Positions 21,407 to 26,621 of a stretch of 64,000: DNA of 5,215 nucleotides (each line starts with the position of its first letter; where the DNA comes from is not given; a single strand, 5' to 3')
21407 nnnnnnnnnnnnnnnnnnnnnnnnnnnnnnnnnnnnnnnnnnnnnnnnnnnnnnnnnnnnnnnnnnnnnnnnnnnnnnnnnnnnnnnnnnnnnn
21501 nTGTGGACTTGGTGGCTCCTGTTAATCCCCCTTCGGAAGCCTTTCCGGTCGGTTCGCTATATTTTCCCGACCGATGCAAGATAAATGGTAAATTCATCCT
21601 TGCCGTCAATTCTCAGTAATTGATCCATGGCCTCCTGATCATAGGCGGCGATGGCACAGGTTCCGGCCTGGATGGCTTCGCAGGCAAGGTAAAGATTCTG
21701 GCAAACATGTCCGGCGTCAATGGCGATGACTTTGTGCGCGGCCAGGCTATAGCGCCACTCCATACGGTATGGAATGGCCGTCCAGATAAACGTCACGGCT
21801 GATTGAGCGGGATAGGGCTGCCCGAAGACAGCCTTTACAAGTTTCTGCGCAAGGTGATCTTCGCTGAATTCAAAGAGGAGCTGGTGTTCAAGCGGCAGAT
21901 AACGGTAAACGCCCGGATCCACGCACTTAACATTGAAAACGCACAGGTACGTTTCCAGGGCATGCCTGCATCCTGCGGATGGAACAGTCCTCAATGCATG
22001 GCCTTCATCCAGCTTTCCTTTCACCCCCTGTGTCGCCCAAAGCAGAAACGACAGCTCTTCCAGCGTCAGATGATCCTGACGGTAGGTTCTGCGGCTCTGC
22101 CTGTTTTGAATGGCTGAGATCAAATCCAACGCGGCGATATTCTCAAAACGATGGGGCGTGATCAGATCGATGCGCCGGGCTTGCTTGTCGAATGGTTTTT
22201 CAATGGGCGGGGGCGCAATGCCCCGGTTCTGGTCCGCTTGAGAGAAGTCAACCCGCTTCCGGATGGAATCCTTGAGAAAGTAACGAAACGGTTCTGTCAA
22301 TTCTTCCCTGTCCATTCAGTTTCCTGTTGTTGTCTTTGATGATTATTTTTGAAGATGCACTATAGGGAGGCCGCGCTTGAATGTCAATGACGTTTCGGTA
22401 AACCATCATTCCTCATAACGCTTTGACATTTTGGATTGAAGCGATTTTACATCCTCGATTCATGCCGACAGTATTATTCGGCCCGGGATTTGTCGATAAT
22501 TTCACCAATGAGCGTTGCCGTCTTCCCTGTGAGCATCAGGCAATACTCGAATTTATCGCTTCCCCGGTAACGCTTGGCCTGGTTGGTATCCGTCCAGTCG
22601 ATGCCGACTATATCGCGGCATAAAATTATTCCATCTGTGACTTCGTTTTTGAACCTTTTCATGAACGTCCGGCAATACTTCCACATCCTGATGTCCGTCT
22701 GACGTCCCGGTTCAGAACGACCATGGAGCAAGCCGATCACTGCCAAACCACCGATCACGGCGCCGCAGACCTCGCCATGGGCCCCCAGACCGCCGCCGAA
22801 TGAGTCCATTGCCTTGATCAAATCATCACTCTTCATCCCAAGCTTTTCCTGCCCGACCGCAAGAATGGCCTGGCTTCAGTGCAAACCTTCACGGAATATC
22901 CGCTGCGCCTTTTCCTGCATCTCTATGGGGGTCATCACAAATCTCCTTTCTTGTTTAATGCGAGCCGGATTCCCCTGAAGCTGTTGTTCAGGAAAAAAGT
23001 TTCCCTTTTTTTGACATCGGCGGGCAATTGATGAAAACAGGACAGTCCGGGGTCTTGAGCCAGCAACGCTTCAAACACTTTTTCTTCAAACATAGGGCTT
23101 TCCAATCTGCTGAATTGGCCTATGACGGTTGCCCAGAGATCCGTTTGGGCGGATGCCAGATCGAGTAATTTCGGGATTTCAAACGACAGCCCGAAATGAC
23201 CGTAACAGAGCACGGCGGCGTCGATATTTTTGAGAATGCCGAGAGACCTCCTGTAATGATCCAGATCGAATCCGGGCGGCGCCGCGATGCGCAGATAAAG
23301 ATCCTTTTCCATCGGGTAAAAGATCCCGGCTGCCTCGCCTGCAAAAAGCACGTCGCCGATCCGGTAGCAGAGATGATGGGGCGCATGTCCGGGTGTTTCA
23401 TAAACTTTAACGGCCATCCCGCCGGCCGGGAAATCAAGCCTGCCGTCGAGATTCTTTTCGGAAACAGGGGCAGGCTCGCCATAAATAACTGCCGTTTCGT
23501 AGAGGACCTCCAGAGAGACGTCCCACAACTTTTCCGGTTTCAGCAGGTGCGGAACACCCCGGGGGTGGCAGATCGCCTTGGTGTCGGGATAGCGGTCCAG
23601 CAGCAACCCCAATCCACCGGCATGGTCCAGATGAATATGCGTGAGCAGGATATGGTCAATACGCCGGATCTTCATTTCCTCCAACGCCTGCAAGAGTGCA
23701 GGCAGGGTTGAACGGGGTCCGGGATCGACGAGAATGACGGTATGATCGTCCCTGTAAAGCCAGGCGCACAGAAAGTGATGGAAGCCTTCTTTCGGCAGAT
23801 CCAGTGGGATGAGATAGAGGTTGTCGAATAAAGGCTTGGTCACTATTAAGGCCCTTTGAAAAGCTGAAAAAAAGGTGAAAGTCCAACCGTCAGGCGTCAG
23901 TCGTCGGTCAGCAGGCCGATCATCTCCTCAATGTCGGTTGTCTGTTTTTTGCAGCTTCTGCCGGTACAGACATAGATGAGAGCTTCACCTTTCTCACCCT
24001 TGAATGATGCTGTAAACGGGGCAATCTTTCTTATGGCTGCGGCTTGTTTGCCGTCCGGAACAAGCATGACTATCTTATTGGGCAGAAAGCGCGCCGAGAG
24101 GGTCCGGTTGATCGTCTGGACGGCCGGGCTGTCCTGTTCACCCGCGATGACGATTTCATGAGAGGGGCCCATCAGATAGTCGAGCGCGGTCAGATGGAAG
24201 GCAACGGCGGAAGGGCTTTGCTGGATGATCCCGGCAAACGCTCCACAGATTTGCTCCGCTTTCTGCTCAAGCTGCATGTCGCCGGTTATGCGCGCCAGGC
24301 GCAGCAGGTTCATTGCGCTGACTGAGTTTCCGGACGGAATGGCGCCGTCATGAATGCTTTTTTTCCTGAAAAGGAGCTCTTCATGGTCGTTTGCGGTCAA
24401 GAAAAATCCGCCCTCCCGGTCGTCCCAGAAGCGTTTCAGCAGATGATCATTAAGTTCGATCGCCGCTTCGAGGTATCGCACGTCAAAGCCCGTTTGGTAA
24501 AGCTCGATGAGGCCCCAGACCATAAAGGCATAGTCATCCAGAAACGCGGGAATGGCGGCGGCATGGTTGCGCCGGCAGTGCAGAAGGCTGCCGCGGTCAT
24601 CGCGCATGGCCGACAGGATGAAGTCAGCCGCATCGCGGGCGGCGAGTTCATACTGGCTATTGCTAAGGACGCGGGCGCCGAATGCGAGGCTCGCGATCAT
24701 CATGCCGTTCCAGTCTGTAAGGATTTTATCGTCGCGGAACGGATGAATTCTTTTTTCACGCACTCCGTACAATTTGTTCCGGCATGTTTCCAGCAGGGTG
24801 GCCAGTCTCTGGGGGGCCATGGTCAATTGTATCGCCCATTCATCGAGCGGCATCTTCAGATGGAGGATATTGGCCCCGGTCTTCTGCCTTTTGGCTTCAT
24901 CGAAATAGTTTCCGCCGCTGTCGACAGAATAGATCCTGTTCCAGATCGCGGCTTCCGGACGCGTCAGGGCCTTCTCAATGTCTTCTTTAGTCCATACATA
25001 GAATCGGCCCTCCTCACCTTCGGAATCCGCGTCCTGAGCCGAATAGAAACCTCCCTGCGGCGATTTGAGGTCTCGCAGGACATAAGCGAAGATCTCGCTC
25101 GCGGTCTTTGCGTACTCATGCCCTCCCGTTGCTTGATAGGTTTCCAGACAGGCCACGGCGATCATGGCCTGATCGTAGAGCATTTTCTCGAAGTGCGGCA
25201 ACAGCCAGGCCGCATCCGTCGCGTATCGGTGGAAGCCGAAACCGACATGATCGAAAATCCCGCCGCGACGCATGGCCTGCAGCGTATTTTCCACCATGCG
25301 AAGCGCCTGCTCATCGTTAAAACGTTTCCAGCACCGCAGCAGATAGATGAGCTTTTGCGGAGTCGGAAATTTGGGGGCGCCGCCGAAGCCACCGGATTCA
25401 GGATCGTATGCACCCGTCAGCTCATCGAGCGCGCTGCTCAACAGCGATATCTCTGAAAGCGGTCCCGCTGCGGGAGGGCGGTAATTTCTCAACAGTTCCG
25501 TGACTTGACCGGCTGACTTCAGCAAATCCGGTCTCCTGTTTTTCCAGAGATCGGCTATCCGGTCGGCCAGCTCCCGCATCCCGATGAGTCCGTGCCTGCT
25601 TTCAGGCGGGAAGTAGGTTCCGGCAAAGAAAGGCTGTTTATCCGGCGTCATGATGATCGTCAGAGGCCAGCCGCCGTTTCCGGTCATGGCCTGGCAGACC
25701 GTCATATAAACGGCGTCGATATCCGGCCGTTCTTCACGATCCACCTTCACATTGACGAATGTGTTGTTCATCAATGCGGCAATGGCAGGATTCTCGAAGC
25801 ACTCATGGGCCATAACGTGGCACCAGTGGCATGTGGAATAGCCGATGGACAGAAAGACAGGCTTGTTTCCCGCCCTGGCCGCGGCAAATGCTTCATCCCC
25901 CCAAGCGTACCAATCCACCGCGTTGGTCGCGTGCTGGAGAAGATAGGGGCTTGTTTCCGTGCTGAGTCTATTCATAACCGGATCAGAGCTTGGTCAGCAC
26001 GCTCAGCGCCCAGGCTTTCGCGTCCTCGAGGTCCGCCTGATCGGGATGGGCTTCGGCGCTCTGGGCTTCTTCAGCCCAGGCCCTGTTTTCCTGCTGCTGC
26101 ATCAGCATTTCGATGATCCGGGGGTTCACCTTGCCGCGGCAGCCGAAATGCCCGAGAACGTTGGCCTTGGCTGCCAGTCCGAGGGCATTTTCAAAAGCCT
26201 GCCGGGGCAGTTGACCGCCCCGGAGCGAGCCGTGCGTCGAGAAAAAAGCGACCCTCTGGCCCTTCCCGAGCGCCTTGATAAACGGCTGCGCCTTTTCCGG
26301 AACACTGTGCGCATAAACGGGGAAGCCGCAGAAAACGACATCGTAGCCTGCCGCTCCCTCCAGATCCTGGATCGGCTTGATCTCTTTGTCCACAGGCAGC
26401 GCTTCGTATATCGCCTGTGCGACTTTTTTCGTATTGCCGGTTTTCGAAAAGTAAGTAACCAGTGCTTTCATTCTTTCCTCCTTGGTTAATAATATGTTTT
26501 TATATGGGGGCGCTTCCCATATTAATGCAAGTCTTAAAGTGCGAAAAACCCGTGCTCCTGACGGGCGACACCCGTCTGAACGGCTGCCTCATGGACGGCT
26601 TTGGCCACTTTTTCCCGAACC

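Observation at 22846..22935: In-frame UGA at the first conserved Cys of a C_GCAxxG_C_C-family protein, with a SECIS-like hairpin: candidate new selenoprotein form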

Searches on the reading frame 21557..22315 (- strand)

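Call 54: search_protein_families(library=ncbifam, proteins=[window:21557-22315:-], max_evalue=0.00001)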
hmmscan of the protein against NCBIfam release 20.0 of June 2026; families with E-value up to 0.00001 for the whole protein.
window:21557-22315:- (252 aa): 2 families
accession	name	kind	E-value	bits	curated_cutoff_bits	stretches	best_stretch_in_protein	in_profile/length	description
TIGR03605.1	antibiot_sagB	domain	4.6e-31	107.6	78.4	1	84-251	1-173/173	SagB family peptide dehydrogenase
TIGR04511.1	SagB_rel_DH_2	exception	3.9e-26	92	240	1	29-250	145-367/380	putative peptide maturation dehydrogenase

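Call 88: search_protein_families(library=pfam, proteins=[window:21557-22315:-], max_evalue=0.00001)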
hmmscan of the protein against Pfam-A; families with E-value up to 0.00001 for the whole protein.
window:21557-22315:- (252 aa): 1 family
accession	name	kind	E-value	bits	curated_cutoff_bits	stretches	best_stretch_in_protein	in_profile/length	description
PF00881.29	Nitroreductase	-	1.3e-22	81.2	23.5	1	69-251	1-167/167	Nitroreductase family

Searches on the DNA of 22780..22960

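Call 87: search_rna_families(source=window, start=22780, end=22960, threshold=evalue, max_evalue=10, show_alignments=2)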
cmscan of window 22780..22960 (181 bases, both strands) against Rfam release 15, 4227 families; matches with E-value up to 10: 6.
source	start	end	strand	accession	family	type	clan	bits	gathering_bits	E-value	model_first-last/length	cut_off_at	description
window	22880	22939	+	RF03967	mir-1270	Gene; miRNA;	-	16.3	90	0.58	1-83/83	no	mir-1270 microRNA precursor family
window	22804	22820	+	RF02480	GlsR14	Gene; snRNA; snoRNA; CD-box;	-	9.6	90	5.9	52-68/68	no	Small nucleolar RNA GlsR14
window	22894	22943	-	RF01290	SNORD10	Gene; snRNA; snoRNA; CD-box;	-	9.4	37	8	1-139/139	no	Small nucleolar RNA SNORD10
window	22780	22790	+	RF03092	Ocean-VII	Gene; sRNA;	-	8.9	53.5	4.4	31-41/41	5'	Ocean-VII RNA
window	22809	22854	+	RF02147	MEG8_3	Gene; lncRNA;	-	8.9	40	4.9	1-66/66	no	Maternally expressed 8 exon 3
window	22918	22941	-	RF01304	sR5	Gene; snRNA; snoRNA; CD-box;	-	8.9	40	8.1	1-53/53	no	Small nucleolar RNA sR5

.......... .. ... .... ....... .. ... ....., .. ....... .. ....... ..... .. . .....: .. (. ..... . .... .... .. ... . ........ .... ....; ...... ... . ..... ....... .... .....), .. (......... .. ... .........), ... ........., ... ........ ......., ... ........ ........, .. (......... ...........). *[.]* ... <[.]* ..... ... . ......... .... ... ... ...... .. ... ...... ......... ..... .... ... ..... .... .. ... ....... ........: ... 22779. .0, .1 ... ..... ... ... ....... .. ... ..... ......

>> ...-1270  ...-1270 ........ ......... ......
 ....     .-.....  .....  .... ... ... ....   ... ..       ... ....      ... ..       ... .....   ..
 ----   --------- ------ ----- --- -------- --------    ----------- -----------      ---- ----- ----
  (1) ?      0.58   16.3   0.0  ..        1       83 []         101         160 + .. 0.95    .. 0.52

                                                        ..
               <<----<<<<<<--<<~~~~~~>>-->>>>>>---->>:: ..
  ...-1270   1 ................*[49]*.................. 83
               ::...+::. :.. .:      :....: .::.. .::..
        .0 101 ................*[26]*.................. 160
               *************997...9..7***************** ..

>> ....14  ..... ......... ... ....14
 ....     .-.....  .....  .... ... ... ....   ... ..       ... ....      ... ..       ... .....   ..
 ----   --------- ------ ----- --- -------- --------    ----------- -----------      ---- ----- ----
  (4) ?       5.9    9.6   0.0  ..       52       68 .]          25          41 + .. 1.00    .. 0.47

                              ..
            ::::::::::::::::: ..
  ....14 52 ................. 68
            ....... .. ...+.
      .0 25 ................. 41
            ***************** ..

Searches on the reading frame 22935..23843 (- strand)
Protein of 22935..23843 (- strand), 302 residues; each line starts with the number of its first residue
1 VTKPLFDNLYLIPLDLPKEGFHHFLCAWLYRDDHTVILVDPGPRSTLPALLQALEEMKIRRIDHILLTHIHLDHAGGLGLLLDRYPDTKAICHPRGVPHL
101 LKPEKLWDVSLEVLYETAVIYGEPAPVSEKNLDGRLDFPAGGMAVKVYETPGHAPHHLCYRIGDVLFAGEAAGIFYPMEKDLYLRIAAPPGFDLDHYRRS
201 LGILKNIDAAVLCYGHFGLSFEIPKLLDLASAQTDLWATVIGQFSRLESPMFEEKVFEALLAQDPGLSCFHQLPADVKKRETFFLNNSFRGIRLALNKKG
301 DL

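Call 6: search_protein_families(library=pfam, proteins=[window:22935-23843:-], max_evalue=0.01)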
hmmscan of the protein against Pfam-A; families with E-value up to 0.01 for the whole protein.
window:22935-23843:- (302 aa): 5 families
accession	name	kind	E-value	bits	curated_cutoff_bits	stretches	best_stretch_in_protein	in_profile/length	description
PF00753.33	Lactamase_B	-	3.8e-28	99.2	22.7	1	27-216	8-196/196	Metallo-beta-lactamase superfamily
PF12706.13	Lactamase_B_2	-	3e-08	33.9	27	1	36-101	2-71/200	Beta-lactamase superfamily domain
PF16661.11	Lactamase_B_6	-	4.3e-05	23.4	27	1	32-85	4-59/193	Metallo-beta-lactamase superfamily domain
PF19583.5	ODP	-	0.00011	22.5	27.2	1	28-95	6-74/194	ODP family beta lactamase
PF23023.1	Anti-Pycsar_Apyc1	-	0.0033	17.4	50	1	46-111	39-102/250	Anti-Pycsar protein Apyc1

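Call 54: search_protein_families(library=ncbifam, proteins=[window:22935-23843:-], max_evalue=0.00001)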
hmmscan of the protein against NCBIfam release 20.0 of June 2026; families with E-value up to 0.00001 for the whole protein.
window:22935-23843:- (302 aa): 4 families
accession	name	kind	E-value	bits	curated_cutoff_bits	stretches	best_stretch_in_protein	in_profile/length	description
TIGR03413.1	GSH_gloB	equivalog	1.5e-11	44.1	200.8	1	27-88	12-69/248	hydroxyacylglutathione hydrolase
NF007597.0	PRK10241.1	equivalog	1.5e-08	34.3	421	0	28-88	15-72/251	hydroxyacylglutathione hydrolase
NF012229.1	bla_class_B_core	domain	1.8e-08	34.7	100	1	29-158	19-134/139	metallo-beta-lactamase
NF041804.1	MBL_fold_SolJ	exception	8.2e-06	25.2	350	0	138-171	106-139/224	solanimycin biosynthesis MBL-fold hydrolase SolJ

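Call 75: find_encoding_contigs(protein=window:22935-23843:-, flank=1000, max_places=3)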
Protein window:22935-23843:- (302 aa): 2 contigs read that carry it; 2 places shown.
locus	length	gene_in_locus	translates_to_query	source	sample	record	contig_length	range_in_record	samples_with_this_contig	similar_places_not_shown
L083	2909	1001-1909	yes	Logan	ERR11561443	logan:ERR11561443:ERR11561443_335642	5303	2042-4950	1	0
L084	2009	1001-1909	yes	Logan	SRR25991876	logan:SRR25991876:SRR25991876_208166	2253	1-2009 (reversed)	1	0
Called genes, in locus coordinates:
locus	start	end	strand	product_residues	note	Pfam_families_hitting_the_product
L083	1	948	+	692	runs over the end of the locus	PF03190:Thioredox_DsbH, PF13899:Thioredoxin_7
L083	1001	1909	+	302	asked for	PF23023:Anti-Pycsar_Apyc1 (weak), PF00753:Lactamase_B, PF12706:Lactamase_B_2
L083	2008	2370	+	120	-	PF09719:C_GCAxxG_C_C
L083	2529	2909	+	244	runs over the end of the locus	?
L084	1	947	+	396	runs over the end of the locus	?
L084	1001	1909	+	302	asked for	PF23023:Anti-Pycsar_Apyc1 (weak), PF00753:Lactamase_B, PF12706:Lactamase_B_2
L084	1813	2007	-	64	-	?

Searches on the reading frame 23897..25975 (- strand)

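Call 54: search_protein_families(library=ncbifam, proteins=[window:23897-25975:-], max_evalue=0.00001)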
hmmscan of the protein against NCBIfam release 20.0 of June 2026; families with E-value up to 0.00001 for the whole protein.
window:23897-25975:- (692 aa): 0 families

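Call 88: search_protein_families(library=pfam, proteins=[window:23897-25975:-], max_evalue=0.00001)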
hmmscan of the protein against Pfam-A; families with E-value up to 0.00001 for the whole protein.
window:23897-25975:- (692 aa): 2 families
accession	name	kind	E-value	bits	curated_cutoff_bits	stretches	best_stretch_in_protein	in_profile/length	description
PF03190.21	Thioredox_DsbH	-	9.2e-76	253.8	27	1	2-162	2-162/163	Protein of unknown function, DUF255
PF13899.12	Thioredoxin_7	-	8.5e-11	42.3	27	1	21-85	1-65/83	Thioredoxin-like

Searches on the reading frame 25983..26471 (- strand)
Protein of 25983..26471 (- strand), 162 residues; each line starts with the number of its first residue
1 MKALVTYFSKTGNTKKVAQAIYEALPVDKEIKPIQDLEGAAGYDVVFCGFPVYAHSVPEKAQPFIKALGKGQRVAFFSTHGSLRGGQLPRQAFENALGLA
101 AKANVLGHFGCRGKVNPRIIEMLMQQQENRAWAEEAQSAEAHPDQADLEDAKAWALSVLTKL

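Call 54: search_protein_families(library=ncbifam, proteins=[window:25983-26471:-], max_evalue=0.00001)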
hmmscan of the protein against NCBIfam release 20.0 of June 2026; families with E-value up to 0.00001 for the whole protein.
window:25983-26471:- (162 aa): 3 families
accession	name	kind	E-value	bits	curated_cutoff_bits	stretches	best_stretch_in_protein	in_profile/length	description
NF045594.1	flavodox_BilS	equivalog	4.8e-17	62.4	155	1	5-154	3-159/160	flavodoxin family protein BilS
NF005501.0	PRK07116.1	subfamily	1.1e-10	41.2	198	0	35-83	70-119/161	flavodoxin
NF038196.1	ferrodoxin_EFR1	subfamily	2.1e-08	34.5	75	1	6-86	2-86/242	EFR1 family ferrodoxin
